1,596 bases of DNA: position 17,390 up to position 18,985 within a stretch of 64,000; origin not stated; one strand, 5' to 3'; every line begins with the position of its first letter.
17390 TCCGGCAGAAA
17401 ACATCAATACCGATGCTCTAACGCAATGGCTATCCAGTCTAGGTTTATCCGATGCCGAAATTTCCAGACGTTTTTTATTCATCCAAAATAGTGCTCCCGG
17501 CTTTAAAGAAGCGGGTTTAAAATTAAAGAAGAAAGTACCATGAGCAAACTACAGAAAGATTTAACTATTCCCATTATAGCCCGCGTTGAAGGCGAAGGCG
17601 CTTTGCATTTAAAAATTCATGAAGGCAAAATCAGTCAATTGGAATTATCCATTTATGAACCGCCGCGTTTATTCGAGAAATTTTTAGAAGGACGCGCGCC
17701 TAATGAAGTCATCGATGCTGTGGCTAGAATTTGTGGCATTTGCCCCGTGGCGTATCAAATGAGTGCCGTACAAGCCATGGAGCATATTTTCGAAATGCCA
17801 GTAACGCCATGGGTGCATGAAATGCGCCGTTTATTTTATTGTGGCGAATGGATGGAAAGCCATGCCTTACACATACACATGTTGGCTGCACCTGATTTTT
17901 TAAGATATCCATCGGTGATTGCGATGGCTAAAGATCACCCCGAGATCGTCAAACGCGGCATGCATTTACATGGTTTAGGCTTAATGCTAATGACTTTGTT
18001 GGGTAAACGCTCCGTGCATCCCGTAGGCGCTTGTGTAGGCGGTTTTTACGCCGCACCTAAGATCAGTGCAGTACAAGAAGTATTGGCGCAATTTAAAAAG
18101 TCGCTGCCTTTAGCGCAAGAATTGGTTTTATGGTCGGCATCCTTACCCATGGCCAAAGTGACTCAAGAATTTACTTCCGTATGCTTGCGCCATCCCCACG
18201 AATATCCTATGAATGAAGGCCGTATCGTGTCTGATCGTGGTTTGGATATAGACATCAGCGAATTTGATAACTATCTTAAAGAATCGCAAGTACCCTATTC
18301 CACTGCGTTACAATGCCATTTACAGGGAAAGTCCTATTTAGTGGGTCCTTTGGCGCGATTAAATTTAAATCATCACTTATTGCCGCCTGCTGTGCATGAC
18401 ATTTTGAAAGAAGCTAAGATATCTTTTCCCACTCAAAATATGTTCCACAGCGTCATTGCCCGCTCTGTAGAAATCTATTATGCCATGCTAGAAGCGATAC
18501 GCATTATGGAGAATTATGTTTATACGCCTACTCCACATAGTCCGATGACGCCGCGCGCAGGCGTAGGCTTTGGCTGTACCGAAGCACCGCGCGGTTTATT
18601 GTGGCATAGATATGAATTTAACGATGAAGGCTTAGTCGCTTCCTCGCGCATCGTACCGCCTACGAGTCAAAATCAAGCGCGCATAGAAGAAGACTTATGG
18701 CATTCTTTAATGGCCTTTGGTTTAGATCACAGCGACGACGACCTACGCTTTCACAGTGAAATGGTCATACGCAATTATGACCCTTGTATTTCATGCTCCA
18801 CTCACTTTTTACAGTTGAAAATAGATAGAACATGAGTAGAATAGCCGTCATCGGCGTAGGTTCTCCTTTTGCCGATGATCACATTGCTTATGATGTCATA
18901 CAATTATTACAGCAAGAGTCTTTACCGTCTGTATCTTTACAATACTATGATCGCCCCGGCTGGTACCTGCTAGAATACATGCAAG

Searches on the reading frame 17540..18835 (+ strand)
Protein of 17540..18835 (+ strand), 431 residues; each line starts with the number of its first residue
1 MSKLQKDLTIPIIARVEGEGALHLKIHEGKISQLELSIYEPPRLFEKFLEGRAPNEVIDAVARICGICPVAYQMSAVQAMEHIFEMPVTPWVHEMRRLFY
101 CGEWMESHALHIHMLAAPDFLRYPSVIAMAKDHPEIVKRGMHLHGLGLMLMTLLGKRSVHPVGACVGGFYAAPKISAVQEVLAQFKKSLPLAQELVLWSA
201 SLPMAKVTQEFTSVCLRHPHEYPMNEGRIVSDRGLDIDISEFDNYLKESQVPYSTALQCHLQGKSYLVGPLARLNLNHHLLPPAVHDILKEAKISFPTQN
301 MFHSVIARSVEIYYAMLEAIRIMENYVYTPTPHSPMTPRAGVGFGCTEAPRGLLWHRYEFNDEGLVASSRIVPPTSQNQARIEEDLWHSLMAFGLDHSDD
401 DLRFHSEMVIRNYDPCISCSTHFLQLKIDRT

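Call 62: search_protein_families(library=pfam, proteins=[window:17540-18835:+], max_evalue=0.00001)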
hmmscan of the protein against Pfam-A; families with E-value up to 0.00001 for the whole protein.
window:17540-18835:+ (431 aa): 1 family
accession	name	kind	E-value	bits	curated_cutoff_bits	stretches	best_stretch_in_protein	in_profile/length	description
PF00374.24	NiFeSe_Hases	-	6.5e-24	85.2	25.8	2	43-127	1-85/508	Nickel-dependent hydrogenase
